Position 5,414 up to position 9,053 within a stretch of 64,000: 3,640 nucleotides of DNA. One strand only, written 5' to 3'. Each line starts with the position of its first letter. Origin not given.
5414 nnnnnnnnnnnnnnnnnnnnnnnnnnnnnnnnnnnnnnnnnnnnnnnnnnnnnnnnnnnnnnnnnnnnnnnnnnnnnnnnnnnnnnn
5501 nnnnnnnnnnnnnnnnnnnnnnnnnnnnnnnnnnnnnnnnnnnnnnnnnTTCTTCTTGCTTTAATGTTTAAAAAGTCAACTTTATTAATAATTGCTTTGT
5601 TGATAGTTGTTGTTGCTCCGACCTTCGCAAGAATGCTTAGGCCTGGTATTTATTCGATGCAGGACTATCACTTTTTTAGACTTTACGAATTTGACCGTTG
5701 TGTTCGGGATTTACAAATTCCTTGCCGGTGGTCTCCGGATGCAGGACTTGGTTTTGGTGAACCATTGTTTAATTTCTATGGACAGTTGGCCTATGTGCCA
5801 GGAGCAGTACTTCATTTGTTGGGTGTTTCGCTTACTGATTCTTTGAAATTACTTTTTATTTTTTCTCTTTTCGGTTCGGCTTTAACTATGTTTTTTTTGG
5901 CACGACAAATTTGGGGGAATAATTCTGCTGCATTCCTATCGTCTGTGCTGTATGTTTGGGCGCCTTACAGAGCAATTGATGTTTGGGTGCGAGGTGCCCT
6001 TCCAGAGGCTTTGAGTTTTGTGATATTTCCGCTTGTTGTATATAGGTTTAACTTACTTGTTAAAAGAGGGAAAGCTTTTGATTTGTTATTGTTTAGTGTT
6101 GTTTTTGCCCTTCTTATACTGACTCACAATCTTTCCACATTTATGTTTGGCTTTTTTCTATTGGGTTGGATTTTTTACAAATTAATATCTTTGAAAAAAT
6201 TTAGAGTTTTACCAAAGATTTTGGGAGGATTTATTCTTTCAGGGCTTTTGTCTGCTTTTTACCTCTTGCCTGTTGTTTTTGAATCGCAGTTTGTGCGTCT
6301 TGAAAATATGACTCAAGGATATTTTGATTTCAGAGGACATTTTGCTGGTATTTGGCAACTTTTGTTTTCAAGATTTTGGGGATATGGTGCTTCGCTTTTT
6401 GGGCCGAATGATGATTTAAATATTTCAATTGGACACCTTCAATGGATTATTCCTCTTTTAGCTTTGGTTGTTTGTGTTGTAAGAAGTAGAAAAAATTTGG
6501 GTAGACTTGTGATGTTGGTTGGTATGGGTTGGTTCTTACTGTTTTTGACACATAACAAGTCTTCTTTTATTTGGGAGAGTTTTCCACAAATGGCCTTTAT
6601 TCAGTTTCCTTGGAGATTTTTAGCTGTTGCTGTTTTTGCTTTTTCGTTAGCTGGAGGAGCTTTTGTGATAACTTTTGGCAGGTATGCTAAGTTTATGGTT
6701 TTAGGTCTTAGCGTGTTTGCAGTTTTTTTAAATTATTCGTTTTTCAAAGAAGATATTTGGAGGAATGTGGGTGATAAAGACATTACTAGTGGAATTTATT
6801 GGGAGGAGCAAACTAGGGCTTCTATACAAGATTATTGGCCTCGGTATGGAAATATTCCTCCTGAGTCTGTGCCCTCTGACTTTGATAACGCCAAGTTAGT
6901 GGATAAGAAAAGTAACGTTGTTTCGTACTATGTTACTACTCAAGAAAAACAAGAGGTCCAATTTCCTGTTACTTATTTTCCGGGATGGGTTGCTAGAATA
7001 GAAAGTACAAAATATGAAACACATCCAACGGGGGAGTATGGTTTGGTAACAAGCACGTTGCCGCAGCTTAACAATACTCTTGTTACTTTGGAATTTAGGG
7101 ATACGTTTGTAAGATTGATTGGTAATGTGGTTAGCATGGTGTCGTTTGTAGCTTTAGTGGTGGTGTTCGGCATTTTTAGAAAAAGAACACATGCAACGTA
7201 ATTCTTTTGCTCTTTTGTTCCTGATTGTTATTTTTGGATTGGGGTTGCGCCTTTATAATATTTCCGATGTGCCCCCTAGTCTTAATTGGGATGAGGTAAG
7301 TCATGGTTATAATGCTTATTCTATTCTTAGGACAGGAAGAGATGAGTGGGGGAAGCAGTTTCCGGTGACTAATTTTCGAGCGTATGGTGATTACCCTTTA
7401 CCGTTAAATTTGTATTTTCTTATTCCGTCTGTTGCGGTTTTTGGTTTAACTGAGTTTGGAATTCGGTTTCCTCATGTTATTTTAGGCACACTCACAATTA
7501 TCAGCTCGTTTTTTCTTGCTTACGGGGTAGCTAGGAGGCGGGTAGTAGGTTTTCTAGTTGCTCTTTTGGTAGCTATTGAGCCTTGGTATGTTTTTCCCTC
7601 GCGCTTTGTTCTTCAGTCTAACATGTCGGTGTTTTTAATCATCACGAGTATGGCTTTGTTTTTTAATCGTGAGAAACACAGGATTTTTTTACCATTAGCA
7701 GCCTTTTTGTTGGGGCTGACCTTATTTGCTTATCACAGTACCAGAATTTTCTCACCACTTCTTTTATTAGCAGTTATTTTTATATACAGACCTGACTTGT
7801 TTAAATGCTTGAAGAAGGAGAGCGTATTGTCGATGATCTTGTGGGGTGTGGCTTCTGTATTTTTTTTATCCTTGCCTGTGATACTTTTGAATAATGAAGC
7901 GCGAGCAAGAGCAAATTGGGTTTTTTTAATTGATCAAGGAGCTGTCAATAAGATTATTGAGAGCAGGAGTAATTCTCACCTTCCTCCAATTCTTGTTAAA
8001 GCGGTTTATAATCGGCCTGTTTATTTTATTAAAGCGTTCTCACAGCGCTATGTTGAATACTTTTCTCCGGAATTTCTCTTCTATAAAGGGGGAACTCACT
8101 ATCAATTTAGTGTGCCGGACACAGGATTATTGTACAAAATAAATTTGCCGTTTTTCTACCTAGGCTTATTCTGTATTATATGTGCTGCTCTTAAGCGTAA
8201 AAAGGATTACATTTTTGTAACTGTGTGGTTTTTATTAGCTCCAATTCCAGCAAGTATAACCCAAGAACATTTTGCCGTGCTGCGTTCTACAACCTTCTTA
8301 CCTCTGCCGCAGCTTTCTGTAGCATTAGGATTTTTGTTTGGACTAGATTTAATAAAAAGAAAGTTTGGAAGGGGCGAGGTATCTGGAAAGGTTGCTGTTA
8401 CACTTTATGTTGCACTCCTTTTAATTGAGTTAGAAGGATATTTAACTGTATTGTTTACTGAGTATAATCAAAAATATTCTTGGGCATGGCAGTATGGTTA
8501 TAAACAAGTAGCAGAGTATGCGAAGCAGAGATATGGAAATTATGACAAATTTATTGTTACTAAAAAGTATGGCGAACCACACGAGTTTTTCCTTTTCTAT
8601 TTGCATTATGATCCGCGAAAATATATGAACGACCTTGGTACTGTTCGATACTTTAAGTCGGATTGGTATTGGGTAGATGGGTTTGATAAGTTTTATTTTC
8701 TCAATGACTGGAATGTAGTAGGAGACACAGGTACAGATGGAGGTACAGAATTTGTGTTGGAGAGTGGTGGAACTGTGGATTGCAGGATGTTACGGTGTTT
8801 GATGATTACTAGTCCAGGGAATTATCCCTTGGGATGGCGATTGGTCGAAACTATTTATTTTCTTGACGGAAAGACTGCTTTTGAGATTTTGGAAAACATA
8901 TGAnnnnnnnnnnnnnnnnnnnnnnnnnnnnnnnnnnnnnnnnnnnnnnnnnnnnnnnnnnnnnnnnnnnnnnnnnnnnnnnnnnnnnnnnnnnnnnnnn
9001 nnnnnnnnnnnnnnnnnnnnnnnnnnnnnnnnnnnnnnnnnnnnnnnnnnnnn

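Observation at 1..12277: Tandem array of six PMT/ArnT-like (GT39-type) paralogs, including one truncated at the window edge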

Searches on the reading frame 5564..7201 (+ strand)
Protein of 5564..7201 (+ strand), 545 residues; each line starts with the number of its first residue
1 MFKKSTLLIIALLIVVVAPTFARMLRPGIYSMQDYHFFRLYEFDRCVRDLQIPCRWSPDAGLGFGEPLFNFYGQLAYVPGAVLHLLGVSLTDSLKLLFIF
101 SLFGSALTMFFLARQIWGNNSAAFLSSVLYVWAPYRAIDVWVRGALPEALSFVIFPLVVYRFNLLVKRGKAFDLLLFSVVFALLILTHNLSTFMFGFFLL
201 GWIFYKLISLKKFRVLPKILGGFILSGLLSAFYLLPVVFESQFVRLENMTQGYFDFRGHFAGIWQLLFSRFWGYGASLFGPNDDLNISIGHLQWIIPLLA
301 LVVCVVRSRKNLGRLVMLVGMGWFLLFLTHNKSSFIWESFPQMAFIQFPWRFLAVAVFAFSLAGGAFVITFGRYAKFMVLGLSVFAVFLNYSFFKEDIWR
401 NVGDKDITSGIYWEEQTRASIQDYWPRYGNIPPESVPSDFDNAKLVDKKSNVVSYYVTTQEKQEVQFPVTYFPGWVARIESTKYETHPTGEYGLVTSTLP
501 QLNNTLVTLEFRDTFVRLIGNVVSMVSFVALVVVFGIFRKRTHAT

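Call 3: search_protein_families(library=pfam, proteins=[window:5564-7201:+], max_evalue=0.01)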
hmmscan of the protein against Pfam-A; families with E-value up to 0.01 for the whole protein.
window:5564-7201:+ (545 aa): 1 family
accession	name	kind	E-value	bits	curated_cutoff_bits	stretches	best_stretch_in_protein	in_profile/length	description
PF10131.15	PTPS_related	-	5.2e-06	25.6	26.4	1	69-387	1-301/621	6-pyruvoyl-tetrahydropterin synthase related domain; membrane protein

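Call 6: search_protein_families(library=ncbifam, proteins=[window:5564-7201:+], max_evalue=0.01)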
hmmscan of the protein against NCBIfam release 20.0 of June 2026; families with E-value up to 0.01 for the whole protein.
window:5564-7201:+ (545 aa): 0 families

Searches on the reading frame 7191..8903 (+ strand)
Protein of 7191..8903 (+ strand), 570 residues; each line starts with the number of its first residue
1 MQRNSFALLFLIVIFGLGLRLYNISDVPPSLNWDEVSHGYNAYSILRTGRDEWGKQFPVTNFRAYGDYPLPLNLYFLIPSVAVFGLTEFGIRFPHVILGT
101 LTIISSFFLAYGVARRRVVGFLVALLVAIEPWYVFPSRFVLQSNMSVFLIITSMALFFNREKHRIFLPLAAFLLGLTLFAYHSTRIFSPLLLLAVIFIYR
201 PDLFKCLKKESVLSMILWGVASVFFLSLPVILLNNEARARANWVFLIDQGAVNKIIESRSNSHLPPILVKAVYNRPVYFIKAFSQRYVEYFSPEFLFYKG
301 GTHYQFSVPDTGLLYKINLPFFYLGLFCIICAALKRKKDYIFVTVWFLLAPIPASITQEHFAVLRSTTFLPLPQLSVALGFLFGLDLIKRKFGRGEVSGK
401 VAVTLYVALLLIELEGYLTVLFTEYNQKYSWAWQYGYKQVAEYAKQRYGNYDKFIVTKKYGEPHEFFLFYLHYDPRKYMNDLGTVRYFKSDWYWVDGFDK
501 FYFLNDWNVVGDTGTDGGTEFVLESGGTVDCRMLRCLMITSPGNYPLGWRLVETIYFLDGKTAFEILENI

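Call 3: search_protein_families(library=pfam, proteins=[window:7191-8903:+], max_evalue=0.01)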
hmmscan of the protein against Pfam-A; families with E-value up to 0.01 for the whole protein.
window:7191-8903:+ (570 aa): 2 families
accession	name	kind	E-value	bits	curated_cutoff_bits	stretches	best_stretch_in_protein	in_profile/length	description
PF02366.24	PMT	-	2.4e-08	34.3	22.7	1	13-234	4-234/245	Dolichyl-phosphate-mannose-protein mannosyltransferase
PF13231.12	PMT_2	-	0.0011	19.6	26.1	1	71-216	4-147/160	Dolichyl-phosphate-mannose-protein mannosyltransferase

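Call 6: search_protein_families(library=ncbifam, proteins=[window:7191-8903:+], max_evalue=0.01)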
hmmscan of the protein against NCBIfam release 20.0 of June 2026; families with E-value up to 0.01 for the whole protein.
window:7191-8903:+ (570 aa): 1 family
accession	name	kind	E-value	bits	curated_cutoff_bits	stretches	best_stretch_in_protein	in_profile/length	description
NF058602.1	PrMnsylTfPmt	equivalog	0.00042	19.2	800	1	77-159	107-190/530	protein O-mannosyltransferase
